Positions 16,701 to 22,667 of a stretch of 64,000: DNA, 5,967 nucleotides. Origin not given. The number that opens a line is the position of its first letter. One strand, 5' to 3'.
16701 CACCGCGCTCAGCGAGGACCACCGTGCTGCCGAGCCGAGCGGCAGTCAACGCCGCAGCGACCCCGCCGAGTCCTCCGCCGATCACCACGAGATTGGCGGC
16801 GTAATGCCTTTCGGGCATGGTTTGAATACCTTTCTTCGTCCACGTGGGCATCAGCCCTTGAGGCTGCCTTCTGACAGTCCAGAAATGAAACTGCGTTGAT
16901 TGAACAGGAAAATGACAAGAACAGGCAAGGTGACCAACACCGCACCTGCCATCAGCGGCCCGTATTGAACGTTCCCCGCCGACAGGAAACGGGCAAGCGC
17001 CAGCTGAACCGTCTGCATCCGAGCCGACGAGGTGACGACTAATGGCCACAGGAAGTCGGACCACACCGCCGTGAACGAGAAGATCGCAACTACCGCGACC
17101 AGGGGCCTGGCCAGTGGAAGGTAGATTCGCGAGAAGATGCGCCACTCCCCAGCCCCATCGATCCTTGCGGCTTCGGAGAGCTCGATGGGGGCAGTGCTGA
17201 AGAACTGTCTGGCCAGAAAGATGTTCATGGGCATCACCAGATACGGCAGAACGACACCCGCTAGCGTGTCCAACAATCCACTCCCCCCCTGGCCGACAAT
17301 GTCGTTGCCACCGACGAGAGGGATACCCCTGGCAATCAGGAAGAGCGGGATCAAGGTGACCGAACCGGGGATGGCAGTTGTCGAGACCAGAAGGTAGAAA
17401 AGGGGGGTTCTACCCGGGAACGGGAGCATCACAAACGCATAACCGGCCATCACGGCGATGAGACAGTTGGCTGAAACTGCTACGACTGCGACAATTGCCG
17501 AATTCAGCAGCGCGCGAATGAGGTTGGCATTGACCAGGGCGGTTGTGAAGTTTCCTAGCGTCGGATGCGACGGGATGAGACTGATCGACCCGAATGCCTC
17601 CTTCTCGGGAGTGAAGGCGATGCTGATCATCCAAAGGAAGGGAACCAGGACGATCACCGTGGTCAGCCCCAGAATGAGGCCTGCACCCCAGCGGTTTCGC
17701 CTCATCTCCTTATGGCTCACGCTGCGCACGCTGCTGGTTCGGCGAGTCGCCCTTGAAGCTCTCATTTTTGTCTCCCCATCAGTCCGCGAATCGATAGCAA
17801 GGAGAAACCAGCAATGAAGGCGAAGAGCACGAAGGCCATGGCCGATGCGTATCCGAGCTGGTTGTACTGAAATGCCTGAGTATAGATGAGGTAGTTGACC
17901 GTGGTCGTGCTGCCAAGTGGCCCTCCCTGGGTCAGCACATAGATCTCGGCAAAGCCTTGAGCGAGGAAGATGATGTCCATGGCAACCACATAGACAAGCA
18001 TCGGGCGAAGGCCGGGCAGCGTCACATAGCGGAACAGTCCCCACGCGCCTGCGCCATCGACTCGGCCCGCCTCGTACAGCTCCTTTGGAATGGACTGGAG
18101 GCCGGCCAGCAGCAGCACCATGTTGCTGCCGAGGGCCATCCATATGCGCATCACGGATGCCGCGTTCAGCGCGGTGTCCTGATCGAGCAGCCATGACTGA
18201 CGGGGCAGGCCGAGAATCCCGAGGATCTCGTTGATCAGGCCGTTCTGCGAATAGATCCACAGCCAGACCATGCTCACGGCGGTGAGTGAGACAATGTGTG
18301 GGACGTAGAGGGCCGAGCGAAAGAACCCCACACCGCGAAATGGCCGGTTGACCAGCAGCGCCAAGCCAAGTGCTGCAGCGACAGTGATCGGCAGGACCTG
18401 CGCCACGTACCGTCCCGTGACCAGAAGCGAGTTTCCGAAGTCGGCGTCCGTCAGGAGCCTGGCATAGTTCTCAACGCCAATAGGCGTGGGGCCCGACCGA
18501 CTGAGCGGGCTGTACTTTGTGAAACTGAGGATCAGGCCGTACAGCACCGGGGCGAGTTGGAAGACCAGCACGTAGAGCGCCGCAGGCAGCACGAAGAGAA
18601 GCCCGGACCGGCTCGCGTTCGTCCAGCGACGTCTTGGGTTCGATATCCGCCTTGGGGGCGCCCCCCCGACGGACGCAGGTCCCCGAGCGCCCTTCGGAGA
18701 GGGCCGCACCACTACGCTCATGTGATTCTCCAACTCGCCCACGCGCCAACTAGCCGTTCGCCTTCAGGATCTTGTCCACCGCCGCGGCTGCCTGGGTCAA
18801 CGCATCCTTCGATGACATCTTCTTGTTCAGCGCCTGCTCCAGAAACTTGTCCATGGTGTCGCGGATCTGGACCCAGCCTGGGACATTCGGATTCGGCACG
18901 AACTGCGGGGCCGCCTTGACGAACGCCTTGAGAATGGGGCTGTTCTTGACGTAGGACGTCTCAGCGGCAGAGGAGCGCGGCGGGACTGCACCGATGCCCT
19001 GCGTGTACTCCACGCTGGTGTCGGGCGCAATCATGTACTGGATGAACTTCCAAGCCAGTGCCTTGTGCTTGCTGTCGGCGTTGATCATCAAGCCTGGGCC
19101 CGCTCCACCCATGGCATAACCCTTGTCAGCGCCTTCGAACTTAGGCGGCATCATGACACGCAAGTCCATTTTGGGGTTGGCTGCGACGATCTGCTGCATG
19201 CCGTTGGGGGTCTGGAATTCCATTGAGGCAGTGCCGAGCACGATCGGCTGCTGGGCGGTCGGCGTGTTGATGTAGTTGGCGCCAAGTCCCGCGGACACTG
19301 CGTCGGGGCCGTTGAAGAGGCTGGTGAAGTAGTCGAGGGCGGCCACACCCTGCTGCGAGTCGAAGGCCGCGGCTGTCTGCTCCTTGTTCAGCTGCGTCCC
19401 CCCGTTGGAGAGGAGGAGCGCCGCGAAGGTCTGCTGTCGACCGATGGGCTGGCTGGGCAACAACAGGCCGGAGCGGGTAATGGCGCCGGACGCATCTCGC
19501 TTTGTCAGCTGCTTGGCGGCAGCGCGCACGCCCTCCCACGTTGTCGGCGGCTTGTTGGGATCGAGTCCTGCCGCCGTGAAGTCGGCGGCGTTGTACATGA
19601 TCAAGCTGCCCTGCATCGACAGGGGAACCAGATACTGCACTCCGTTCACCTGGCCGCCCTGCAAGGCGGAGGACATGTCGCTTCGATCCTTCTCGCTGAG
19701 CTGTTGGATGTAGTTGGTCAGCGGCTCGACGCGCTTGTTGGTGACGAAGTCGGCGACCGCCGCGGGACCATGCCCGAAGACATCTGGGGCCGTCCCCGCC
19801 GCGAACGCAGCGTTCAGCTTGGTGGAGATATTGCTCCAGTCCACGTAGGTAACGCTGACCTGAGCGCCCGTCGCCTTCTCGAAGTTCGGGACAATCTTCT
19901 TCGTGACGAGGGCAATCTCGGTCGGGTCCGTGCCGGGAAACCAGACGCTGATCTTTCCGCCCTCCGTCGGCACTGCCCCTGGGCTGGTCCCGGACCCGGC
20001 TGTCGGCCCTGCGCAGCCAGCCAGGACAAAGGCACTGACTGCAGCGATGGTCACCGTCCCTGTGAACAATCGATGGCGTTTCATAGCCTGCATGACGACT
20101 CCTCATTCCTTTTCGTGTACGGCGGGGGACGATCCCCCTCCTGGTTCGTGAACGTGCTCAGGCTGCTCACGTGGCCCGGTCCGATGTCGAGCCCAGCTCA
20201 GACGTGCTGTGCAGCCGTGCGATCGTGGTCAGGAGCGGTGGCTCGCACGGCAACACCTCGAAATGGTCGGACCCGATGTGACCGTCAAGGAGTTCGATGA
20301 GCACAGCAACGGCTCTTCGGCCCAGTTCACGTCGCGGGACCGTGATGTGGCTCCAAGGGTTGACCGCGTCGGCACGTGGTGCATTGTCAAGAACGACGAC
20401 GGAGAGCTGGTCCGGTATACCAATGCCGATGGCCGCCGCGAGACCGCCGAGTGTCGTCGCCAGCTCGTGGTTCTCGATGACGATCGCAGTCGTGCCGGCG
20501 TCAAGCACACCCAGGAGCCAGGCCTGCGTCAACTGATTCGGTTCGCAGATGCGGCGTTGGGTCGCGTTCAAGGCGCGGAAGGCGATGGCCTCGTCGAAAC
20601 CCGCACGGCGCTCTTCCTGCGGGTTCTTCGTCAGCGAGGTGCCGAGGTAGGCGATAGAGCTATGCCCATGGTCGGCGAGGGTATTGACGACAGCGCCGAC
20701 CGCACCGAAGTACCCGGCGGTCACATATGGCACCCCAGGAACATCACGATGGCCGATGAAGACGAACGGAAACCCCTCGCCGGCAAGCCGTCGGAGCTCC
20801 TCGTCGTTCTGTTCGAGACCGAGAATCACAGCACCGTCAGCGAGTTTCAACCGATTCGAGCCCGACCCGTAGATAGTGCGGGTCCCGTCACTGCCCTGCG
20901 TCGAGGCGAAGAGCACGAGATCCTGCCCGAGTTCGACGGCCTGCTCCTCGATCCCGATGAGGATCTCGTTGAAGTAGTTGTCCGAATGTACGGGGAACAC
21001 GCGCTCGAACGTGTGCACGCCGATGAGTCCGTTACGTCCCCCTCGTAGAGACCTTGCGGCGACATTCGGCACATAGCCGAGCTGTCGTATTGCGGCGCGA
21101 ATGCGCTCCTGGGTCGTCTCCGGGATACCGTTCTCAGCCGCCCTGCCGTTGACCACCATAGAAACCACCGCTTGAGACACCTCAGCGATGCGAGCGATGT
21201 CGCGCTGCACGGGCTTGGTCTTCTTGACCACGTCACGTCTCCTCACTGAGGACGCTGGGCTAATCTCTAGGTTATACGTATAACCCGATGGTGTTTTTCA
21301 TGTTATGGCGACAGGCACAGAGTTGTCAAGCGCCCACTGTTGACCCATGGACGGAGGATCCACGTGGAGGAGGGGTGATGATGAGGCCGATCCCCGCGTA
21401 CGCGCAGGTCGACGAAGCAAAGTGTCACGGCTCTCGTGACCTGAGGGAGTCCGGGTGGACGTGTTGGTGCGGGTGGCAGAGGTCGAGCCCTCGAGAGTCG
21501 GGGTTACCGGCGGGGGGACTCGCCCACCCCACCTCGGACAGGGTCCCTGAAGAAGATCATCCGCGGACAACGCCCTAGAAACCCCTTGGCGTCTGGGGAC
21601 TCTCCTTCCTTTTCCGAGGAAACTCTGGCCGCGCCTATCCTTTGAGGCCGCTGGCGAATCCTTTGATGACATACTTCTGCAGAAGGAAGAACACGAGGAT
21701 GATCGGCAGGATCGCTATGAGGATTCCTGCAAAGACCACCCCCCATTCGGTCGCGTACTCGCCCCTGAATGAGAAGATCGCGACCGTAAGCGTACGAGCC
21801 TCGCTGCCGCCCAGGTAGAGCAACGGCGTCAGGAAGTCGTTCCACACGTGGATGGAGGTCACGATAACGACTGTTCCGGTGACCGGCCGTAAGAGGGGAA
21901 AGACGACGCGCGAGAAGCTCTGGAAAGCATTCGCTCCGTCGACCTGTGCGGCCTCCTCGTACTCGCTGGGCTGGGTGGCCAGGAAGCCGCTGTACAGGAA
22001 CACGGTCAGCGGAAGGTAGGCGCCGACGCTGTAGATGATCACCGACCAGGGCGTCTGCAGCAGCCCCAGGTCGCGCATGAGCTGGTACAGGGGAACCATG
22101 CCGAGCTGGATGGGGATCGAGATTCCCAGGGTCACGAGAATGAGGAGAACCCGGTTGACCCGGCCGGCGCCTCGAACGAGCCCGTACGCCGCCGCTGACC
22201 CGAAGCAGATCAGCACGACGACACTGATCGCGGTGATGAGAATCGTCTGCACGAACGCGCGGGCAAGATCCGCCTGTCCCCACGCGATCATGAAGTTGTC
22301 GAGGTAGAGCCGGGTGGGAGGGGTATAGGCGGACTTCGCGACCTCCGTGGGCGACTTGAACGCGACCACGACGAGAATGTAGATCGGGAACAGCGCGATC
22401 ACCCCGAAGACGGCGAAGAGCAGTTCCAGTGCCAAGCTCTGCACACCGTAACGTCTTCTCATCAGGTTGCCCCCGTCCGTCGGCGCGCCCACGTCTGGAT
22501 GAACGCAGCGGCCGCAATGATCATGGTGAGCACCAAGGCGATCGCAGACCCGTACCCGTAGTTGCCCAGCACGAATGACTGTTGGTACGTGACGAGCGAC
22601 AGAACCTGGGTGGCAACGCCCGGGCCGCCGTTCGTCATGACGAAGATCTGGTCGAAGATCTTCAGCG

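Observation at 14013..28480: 14.3-kb low-GC sugar-utilisation island bracketed by direct repeats of a tRNA-Leu gene plus its 5' flank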

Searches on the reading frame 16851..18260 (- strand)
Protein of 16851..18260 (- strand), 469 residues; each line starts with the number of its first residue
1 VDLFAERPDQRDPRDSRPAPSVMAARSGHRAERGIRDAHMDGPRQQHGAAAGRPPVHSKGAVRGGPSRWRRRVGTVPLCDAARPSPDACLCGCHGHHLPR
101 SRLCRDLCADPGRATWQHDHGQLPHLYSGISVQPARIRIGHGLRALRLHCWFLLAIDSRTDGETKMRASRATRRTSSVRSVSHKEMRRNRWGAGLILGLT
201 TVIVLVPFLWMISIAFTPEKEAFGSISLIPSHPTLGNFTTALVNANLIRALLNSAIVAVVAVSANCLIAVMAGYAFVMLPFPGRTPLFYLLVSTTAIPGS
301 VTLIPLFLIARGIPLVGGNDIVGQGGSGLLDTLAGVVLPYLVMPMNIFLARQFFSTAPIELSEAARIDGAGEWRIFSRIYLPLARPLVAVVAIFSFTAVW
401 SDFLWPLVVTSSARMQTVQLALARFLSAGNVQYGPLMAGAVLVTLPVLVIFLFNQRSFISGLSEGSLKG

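Call 6: search_protein_families(library=pfam, proteins=[window:16851-18260:-])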
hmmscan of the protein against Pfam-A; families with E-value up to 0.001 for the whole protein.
window:16851-18260:- (469 aa): 1 family
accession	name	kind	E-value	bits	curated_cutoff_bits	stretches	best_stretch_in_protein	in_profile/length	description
PF00528.27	BPD_transp_1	-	7.5e-17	62.1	26.4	1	268-454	4-175/184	Binding-protein-dependent transport system inner membrane component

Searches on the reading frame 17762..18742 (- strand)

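Call 6: search_protein_families(library=pfam, proteins=[window:17762-18742:-])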
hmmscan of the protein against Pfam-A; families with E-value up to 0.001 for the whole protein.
window:17762-18742:- (326 aa): 1 family
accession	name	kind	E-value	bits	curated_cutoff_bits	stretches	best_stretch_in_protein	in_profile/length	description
PF00528.27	BPD_transp_1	-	7.7e-16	58.8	26.4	1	143-312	17-170/184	Binding-protein-dependent transport system inner membrane component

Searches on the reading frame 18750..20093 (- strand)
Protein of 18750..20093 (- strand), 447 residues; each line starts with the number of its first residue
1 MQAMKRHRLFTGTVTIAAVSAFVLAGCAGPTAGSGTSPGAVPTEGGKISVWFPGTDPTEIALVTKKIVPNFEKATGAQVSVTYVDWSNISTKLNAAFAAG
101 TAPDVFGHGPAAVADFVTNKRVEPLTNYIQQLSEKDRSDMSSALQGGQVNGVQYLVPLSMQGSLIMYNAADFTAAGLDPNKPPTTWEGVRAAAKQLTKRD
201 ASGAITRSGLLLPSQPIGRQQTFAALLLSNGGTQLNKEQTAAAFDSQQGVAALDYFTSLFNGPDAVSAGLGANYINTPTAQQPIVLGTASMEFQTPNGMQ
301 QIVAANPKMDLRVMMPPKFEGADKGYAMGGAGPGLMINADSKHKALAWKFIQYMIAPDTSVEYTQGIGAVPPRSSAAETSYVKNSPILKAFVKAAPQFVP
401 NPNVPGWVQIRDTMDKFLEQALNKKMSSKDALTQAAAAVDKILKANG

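Call 6: search_protein_families(library=pfam, proteins=[window:18750-20093:-])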
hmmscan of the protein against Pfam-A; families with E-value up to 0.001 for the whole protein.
window:18750-20093:- (447 aa): 2 families
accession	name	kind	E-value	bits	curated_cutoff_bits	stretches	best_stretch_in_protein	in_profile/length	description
PF13416.11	SBP_bac_8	-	8.9e-32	111.4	27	1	67-389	2-278/279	Bacterial extracellular solute-binding protein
PF01547.30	SBP_bac_1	-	2.5e-30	107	26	1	64-358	10-304/307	Bacterial extracellular solute-binding protein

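Call 71: search_protein_families(library=ncbifam, max_evalue=0.00001, proteins=[window:18750-20093:-])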
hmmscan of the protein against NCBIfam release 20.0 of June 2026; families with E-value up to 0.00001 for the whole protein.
window:18750-20093:- (447 aa): 5 families
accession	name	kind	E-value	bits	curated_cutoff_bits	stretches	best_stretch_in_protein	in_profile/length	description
NF007011.0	PRK09474.1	equivalog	4e-12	45.7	291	1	40-440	25-395/396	maltose/maltodextrin ABC transporter substrate-binding protein MalE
TIGR03850.1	bind_CPR_0540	equivalog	5.1e-12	45.1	299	1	13-385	6-375/437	carbohydrate ABC transporter substrate-binding protein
NF053763.1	ABCarbgalBndGanS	equivalog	1.6e-11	43.7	700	0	338-446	310-418/420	galactooligosaccharide ABC transporter substrate-binding protein GanS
NF008211.0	PRK10974.1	equivalog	5e-11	41.8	411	1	94-199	75-184/439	sn-glycerol-3-phosphate ABC transporter substrate-binding protein UgpB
NF041888.1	ABC_SBP_YdcS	equivalog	5.2e-06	25.5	725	0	64-175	51-157/379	putative ABC transporter substrate-binding protein YdcS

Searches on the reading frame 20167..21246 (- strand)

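Call 6: search_protein_families(library=pfam, proteins=[window:20167-21246:-])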
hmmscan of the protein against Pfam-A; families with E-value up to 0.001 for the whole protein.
window:20167-21246:- (359 aa): 3 families
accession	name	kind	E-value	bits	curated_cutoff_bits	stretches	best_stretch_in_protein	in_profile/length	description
PF13377.12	Peripla_BP_3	-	3e-17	63.6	26.5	1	187-334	1-159/167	Periplasmic binding protein-like domain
PF00356.27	LacI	-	6.6e-10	39.1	27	1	15-61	3-46/46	Bacterial regulatory proteins, lacI family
PF00532.27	Peripla_BP_1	-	7.5e-10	39.2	22.2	1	83-318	7-259/281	Periplasmic binding proteins and sugar binding domain of LacI family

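Call 71: search_protein_families(library=ncbifam, max_evalue=0.00001, proteins=[window:20167-21231:-])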
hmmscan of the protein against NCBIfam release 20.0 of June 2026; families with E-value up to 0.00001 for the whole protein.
window:20167-21231:- (354 aa): 17 families
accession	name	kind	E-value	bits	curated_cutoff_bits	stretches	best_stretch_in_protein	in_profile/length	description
TIGR01481.1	ccpA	equivalog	2.3e-27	96.3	442.35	1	11-315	7-307/330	catabolite control protein A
NF047341.1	lactose_RbsR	equivalog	7e-27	94.6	382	1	10-321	6-312/331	ribose utilization transcriptional repressor RbsR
NF052440.1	TransRegGNTRPSEAE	equivalog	1.3e-24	86.9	400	1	7-318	6-314/333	HTH-type transcriptional regulator GntR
TIGR02417.1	fruct_sucro_rep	subfamily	1.8e-22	80.1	389.55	1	11-219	4-207/327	D-fructose-responsive transcription factor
NF007449.0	PRK10014.1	subfamily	3.7e-21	75.6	310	1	5-217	5-209/342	Mal regulon transcriptional regulator MalI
NF007979.0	PRK10703.1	equivalog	1.5e-19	70.4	501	1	10-316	5-310/341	HTH-type transcriptional repressor PurR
NF051853.1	TransRegUriRCory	equivalog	6.4e-19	68.2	550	1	9-322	3-309/327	transcriptional regulator UriR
NF008269.0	PRK11041.1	equivalog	8.6e-19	67.7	436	1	5-326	8-326/342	DNA-binding transcriptional regulator CytR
NF007743.0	PRK10423.1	equivalog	2.9e-18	66.1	531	1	10-316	5-309/330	ribose operon transcriptional repressor RbsR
NF008452.0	PRK11303.1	equivalog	3.9e-18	65.7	385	1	11-219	5-208/332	catabolite repressor/activator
NF007075.0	PRK09526.1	subfamily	2.8e-16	59.4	340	1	9-320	8-315/358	LacI family DNA-binding transcriptional regulator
NF007706.0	PRK10401.1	equivalog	1.2e-15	57.7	555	1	10-292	5-283/346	HTH-type transcriptional regulator GalS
TIGR02405.1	trehalos_R_Ecol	equivalog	1.2e-12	47.8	357.35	1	10-201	5-183/311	trehalose operon repressor TreR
NF008002.0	PRK10727.1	equivalog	2e-11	43.6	557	1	10-292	5-283/341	HTH-type transcriptional regulator GalR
NF047913.1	TransRegIdnR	equivalog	4.8e-10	39.2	500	0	9-99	8-90/331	DNA-binding transcriptional regulator IdnR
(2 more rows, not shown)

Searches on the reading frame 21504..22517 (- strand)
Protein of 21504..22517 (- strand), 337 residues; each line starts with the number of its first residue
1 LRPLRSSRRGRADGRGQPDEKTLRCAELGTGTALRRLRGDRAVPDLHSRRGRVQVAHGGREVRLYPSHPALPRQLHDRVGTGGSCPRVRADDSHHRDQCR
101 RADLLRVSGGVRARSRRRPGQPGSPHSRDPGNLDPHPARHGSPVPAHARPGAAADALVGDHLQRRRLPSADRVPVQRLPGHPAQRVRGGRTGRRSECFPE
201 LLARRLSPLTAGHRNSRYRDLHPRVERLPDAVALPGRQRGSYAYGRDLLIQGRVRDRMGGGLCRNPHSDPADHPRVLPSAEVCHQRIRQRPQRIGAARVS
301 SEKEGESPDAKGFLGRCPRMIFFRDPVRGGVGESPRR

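Call 6: search_protein_families(library=pfam, proteins=[window:21504-22517:-])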
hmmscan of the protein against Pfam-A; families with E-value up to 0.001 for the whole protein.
window:21504-22517:- (337 aa): 0 families

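Call 33: search_protein_families(library=pfam, max_evalue=1, proteins=[window:21635-22492:-])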
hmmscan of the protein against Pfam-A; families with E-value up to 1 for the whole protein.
window:21635-22492:- (285 aa): 2 families
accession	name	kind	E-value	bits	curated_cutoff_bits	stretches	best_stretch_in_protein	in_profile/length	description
PF00528.27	BPD_transp_1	-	2.6e-21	76.6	26.4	1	95-277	2-180/184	Binding-protein-dependent transport system inner membrane component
PF18898.5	DUF5654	-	0.019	15.4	23.8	1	73-101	40-68/71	Family of unknown function (DUF5654)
